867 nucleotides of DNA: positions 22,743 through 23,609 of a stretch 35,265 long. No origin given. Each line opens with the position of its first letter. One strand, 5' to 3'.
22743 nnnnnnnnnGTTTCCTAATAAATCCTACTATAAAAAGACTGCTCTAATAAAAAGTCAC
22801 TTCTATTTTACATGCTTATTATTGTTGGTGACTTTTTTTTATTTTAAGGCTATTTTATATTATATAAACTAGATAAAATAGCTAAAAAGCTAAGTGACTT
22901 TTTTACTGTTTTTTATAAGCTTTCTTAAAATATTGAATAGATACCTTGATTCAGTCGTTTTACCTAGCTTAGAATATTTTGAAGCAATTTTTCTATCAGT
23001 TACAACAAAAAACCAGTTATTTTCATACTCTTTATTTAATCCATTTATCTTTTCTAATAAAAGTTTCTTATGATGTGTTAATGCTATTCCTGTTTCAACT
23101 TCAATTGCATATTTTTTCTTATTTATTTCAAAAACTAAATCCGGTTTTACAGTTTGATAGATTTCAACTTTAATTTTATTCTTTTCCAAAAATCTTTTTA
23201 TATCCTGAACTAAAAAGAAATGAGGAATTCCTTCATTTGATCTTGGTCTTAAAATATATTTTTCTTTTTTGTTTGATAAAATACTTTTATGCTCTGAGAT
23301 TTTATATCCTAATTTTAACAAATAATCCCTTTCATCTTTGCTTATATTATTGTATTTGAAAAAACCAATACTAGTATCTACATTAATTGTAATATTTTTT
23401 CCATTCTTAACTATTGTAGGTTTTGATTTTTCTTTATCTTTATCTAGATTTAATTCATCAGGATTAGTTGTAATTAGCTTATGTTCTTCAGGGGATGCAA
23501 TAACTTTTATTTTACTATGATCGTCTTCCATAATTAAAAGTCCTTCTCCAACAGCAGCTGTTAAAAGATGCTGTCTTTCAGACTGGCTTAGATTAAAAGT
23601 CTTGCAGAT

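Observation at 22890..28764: Minimal five-gene conjugation/T4SS-like operon without relaxase or coupling protein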

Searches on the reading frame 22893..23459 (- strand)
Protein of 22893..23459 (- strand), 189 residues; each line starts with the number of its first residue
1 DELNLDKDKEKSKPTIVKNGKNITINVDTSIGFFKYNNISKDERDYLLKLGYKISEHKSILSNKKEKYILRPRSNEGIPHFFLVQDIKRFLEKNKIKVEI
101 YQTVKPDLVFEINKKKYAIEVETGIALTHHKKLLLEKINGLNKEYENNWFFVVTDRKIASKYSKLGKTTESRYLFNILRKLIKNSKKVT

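Call 15: search_protein_families(library=pfam, proteins=[window:22893-23444:-], max_evalue=10)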
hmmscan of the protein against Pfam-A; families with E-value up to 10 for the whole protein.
seq(184 aa): 2 families
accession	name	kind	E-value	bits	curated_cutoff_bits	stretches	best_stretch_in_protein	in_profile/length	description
PF14201.11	DUF4318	-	0.1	13.4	27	1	79-118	21-59/75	Domain of unknown function (DUF4318)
PF16639.10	Apocytochr_F_N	-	0.17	12.6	30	1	85-109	25-49/155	Apocytochrome F, N-terminal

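Call 30: search_solved_structures(query=A1, max_evalue=10, show_alignments=2)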
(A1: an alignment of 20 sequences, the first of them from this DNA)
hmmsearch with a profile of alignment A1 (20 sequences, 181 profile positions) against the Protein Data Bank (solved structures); distinct sequences matched with E-value up to 10: 0.

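Call 36: predict_structure(alignment_id=A1)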
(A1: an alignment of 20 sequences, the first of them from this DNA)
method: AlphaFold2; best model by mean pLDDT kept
length: 188 residues; sequences in the alignment: 20
mean_pLDDT: 89.1   pTM: 0.83
mean pLDDT of the five models: 89.1, 89.0, 88.8, 88.4, 88.3
residues with pLDDT >= 90: 129; 70-90: 44; 50-70: 10; < 50: 5
segments of 3 or more residues with pLDDT < 50: none
pLDDT, mean of each block of 10 residues (from residue 1): 51 80 88 95 95 96 96 91 97 95 88 94 88 92 95 93 95 93 69
secondary structure, 60 per line:
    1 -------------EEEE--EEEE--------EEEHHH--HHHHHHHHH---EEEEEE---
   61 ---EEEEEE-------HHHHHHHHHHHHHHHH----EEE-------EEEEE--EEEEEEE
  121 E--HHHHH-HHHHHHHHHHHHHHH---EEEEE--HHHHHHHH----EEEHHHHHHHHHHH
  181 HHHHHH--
elements in order: E14-17 E20-23 E32-34 H40-48 E52-57 E64-69 H77-92 E97-99 E107-111 E114-121 H124-128 H130-144 E148-152 H155-162 E167-169 H170-186

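Call 39: fold_search(model_id=the predicted structure, library=pdb)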
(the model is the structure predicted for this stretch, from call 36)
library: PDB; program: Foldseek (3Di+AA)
matches with E <= 10: 520; with E <= 0.001: 0
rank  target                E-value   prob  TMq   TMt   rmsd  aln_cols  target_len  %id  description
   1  9u49_A                3.1e-03  0.97  0.35  0.19   9.7       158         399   18  crystal structure of Cdn1 in complex with cA4 (released 2026-02-04)
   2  7tcb_D                5.2e-03  0.96  0.33  0.35   8.8       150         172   11  Crystal Structure of the YaeQ Family Protein VPA0551 from Vibrio parahaemolyticus (released 2022-01-05)
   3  7tcb_C                9.1e-03  0.94  0.33  0.35   8.8       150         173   11  Crystal Structure of the YaeQ Family Protein VPA0551 from Vibrio parahaemolyticus (released 2022-01-05)
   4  7tcb_A                9.7e-03  0.93  0.33  0.36   9.4       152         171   10  Crystal Structure of the YaeQ Family Protein VPA0551 from Vibrio parahaemolyticus (released 2022-01-05)
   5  2vld_A                9.7e-03  0.77  0.28  0.24  17.1       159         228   11  crystal structure of a repair endonuclease from Pyrococcus abyssi (released 2009-05-19)
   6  8z4i_A                1.0e-02  0.98  0.39  0.22   8.3       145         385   17  crystal structure of Cdn1 in complex with cA3 (released 2026-02-04)
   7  7tcb_B                1.3e-02  0.92  0.33  0.35   8.8       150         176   11  Crystal Structure of the YaeQ Family Protein VPA0551 from Vibrio parahaemolyticus (released 2022-01-05)
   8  8iby_C                1.5e-02  0.95  0.27  0.08  10.2       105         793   15  Structure of R2 with 5'ORF (released 2023-09-20)
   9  3ajv_A                1.6e-02  0.99  0.28  0.31   3.8        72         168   19  Splicing endonuclease from Aeropyrum pernix (released 2010-11-17)
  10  4tkd_A                1.9e-02  1.00  0.31  0.47   3.8        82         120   15  Sulfolobus solfataricus HJC mutants (released 2015-08-12)
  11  4tkd_B                2.1e-02  0.99  0.32  0.48   3.3        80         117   16  Sulfolobus solfataricus HJC mutants (released 2015-08-12)
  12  1ob8_A                2.1e-02  0.95  0.32  0.46   6.9       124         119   13  Holliday Junction Resolving Enzyme (released 2004-10-15)
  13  3ajv_C                2.8e-02  0.98  0.28  0.32   3.7        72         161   19  Splicing endonuclease from Aeropyrum pernix (released 2010-11-17)
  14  2ph7_A                3.0e-02  0.57  0.30  0.26  10.1       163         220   10  Crystal structure of AF2093 from Archaeoglobus fulgidus (released 2007-05-08)
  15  2eo0_B                3.9e-02  0.97  0.37  0.52   6.1       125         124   16  Crystal Structure of Holliday Junction Resolvase ST1444 (released 2007-10-02)
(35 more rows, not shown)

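Call 67: search_dna_similar(query=window:22893-23390:-, collection=plasmids, mode=protein, max_rows=15, max_evalue=1)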
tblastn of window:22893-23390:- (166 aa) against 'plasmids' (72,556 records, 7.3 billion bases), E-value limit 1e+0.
No match.

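Call 99: search_protein_families(library=ncbifam, proteins=[window:22893-23459:-], max_evalue=0.01)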
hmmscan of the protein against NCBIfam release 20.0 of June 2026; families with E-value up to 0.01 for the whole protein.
window:22893-23459:- (189 aa): 0 families

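Call 116: find_homologous_proteins(query=A1, max_evalue=0.001)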
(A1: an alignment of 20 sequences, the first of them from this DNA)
Query A1 (20 sequences) (188 aa, profile of the alignment): 205 proteins with E <= 0.001 among 6440 candidates; the best 120 are listed.
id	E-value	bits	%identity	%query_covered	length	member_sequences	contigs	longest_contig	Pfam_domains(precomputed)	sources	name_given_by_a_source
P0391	2.8e-66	241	47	99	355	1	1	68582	PF19044.7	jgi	-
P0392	3.7e-66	240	47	81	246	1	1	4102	-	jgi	-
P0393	1.1e-65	239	47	91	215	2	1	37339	-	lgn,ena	-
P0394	1.4e-65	239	71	94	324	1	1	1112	PF19044.7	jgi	jgi:hypothetical protein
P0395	3.3e-65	237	42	93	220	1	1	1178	-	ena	-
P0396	5.3e-65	237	72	91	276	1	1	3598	-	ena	-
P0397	7.0e-65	236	78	91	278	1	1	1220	-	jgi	jgi:hypothetical protein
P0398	1.5e-64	235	44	89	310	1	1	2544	PF19044.7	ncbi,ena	-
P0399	3.0e-64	234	74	97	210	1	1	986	-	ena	-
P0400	3.3e-64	234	49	82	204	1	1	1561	-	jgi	-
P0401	6.4e-64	233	46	99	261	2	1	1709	-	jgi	jgi:hypothetical protein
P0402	1.3e-63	232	42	89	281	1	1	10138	-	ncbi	-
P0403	1.5e-63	232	43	86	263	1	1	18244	-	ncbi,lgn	-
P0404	2.0e-63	232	46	90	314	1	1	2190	PF19044.7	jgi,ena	-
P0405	2.9e-63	231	45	83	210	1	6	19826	-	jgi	jgi:hypothetical protein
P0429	1.6e-60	222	45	88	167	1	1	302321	-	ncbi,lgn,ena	-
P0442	1.8e-59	219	45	89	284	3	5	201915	-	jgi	jgi:hypothetical protein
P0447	2.2e-59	218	45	89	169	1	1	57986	-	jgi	jgi:hypothetical protein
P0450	3.7e-59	218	44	89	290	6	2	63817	-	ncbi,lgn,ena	-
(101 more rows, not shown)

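Call 117: find_encoding_contigs(protein=P0429, flank=8000, max_places=1)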
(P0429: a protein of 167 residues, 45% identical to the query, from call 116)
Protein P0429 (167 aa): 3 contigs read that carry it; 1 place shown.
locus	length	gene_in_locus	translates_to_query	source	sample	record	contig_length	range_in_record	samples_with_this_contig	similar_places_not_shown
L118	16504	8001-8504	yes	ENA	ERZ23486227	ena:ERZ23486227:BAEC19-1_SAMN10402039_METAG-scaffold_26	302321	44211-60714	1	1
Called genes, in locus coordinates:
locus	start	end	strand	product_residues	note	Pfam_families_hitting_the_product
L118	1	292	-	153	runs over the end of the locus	-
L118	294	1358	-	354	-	-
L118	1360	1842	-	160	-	-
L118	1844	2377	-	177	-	-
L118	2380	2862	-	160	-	PF04214:DUF411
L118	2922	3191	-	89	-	-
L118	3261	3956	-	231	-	-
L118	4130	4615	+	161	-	PF24034:DUF7343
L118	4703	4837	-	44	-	-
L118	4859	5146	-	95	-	-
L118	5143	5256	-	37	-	-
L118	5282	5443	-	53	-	-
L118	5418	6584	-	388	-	PF25390:WD40_RLD, PF00415:RCC1 (faint), PF13540:RCC1_2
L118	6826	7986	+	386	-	PF00589:Phage_integrase (weak)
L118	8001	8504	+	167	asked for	-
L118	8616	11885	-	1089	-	PF25390:WD40_RLD, PF00415:RCC1 (weak), PF25390:WD40_RLD, PF00415:RCC1, PF25390:WD40_RLD, PF00415:RCC1, PF13540:RCC1_2, PF13385:Laminin_G_3, +1 more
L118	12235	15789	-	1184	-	PF25390:WD40_RLD, PF13540:RCC1_2 (weak), PF00415:RCC1, PF25390:WD40_RLD, PF13540:RCC1_2, PF25390:WD40_RLD, PF13540:RCC1_2, PF13385:Laminin_G_3, +4 more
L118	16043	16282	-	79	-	-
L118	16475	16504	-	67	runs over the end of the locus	-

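Call 118: find_encoding_contigs(protein=P0442, flank=8000, max_places=1)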
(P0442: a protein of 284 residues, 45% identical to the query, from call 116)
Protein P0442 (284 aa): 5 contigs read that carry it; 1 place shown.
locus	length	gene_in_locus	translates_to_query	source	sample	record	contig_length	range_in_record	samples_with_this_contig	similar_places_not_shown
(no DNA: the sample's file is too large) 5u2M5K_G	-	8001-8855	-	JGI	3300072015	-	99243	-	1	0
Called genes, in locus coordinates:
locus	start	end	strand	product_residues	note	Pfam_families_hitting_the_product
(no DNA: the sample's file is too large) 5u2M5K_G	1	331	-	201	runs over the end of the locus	-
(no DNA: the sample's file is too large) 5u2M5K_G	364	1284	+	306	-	PF01207:Dus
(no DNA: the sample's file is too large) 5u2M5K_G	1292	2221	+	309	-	PF00413:Peptidase_M10, PF07705:CARDB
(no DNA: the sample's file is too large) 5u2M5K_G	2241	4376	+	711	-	PF01443:Viral_helicase1 (faint), PF00580:UvrD-helicase, PF13245:AAA_19, PF13361:UvrD_C, PF13538:UvrD_C_2 (faint), PF00570:HRDC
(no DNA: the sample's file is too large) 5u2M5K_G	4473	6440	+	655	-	PF11617:Cu-binding_MopE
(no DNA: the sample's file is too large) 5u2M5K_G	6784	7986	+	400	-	-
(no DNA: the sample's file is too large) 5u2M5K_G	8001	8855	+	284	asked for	-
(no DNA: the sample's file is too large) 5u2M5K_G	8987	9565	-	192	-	PF05148:Methyltransf_8, PF03141:Methyltransf_29 (weak), PF01209:Ubie_methyltran, PF07021:MetW, PF13847:Methyltransf_31, PF08241:Methyltransf_11, PF08242:Methyltransf_12, PF13649:Methyltransf_25, +1 more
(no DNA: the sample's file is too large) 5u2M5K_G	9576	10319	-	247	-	PF00528:BPD_transp_1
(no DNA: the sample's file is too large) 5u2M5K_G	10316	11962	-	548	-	PF09084:NMT1, PF00005:ABC_tran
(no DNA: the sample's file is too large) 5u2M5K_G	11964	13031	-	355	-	PF09084:NMT1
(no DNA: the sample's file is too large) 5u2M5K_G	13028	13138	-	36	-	-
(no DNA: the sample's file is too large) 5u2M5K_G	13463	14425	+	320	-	PF10017:Methyltransf_33, PF13847:Methyltransf_31 (weak)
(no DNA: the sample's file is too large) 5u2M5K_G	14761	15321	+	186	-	PF13238:AAA_18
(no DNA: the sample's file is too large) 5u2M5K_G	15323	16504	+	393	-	PF01926:MMR_HSR1, PF02421:FeoB_N (faint), PF08438:YGR210-like_G4, PF02824:TGS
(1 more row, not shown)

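Call 119: find_encoding_contigs(protein=P0447, flank=6000, max_places=1)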
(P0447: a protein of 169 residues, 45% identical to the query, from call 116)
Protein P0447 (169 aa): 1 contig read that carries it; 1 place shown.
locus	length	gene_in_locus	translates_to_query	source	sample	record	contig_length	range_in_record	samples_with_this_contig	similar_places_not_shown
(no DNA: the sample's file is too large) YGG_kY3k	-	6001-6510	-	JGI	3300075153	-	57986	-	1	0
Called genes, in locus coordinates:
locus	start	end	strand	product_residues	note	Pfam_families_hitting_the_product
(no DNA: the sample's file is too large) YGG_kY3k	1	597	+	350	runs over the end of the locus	-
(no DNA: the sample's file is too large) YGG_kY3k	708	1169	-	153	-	PF00078:RVT_1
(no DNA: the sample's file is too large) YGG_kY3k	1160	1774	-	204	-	PF00078:RVT_1 (weak)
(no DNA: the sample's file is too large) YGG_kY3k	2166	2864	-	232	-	-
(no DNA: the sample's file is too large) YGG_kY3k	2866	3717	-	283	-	-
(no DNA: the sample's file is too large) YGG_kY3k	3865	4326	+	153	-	PF01909:NTP_transf_2, PF18765:Polbeta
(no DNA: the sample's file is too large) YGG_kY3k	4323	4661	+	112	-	PF01934:HepT-like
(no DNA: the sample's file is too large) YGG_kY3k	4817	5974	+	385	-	PF00589:Phage_integrase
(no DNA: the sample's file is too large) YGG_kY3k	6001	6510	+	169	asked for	-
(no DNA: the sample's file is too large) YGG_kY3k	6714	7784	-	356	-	PF00078:RVT_1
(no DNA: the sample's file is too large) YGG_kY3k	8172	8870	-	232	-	-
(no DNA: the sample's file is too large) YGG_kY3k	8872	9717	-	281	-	-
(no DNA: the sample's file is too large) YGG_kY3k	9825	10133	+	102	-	-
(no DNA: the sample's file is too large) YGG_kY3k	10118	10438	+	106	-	-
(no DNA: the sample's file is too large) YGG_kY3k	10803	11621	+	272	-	PF00350:Dynamin_N (faint), PF02421:FeoB_N (faint), PF03193:RsgA_GTPase (weak), PF01926:MMR_HSR1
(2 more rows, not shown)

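Call 120: find_encoding_contigs(protein=P0450, flank=6000, max_places=1)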
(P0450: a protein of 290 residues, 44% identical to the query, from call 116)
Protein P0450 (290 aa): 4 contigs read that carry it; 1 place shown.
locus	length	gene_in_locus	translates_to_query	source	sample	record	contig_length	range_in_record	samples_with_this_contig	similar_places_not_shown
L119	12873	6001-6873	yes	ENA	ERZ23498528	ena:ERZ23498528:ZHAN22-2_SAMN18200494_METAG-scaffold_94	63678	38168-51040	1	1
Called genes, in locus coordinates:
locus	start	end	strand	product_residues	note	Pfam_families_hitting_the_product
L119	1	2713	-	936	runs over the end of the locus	PF00133:tRNA-synt_1, PF01406:tRNA-synt_1e (faint), PF09334:tRNA-synt_1g, PF13603:tRNA-synt_1_2, PF00133:tRNA-synt_1, PF09334:tRNA-synt_1g (weak), PF08264:Anticodon_1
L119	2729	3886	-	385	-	PF00152:tRNA-synt_2 (faint), PF13393:tRNA-synt_His, PF00587:tRNA-synt_2b, PF03129:HGTP_anticodon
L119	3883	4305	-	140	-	PF01451:LMWPc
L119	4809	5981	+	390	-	-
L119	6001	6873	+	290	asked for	-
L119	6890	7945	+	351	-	PF02661:Fic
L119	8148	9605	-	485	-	PF12161:HsdM_N, PF02384:N6_Mtase, PF01170:UPF0020, PF20473:MmeI_Mtase (faint), PF07669:Eco57I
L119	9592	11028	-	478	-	PF04326:SLFN_AlbA_2, PF13749:HATPase_c_4, PF13412:HTH_24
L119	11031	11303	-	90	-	-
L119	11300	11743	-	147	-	-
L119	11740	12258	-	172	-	-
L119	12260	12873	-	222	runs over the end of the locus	-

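Call 127: fold_search(model_id=the predicted structure, library=viral)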
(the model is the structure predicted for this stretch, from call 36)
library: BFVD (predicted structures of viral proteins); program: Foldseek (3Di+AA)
matches with E <= 10: 871; with E <= 0.001: 1
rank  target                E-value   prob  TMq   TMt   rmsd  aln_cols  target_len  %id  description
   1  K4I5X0                7.3e-04  1.00  0.41  0.38   4.4       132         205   12  Uncharacterized protein [Salmonella phage STML-198]
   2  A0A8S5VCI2            1.2e-03  0.95  0.29  0.16  10.1       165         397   19  Restriction enzyme [Siphoviridae sp. ctDXu9]
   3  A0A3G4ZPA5            2.7e-03  0.96  0.34  0.24  14.8       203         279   15  BRO-N domain containing protein [Terrestrivirus sp.]
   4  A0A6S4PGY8            3.5e-03  1.00  0.38  0.41   4.9       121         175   13  Endonuclease [uncultured phage_MedDCM-OCT-S39-C11]
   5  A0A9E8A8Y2            4.3e-03  0.80  0.24  0.22  17.4       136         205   14  (no name in the UniProt tables at hand)
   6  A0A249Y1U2            4.6e-03  0.87  0.32  0.20  10.7       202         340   14  (no name in the UniProt tables at hand)
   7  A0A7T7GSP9            4.8e-03  0.91  0.27  0.17   6.9       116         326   21  (no name in the UniProt tables at hand)
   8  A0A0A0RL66            5.9e-03  0.69  0.26  0.17  22.0       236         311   13  (no name in the UniProt tables at hand)
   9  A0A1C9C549            6.6e-03  0.77  0.32  0.28  15.0       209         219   14  Putative Kila-N domain-containing protein [Heterosigma akashiwo virus 01]
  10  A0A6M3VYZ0            7.5e-03  0.99  0.31  0.46   5.5        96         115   17  Putative Holliday junction resolvase [Saccharolobus solfataricus rod-shaped virus 1]
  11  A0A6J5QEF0            8.0e-03  0.99  0.35  0.49   9.9       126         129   13  VRR-NUC domain containing protein [uncultured Caudovirales phage]
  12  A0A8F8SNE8            8.0e-03  0.97  0.30  0.36   8.0        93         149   16  (no name in the UniProt tables at hand)
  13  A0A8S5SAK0            8.5e-03  0.94  0.35  0.21   9.1       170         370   14  Competence protein [Siphoviridae sp. ctgaY24]
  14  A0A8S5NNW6            8.5e-03  0.93  0.31  0.37  11.5       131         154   14  Hydrolase [Myoviridae sp. ctj3P51]
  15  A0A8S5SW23            9.7e-03  0.96  0.32  0.19   6.8       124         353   16  Restriction enzyme [Siphoviridae sp. ctZHD14]
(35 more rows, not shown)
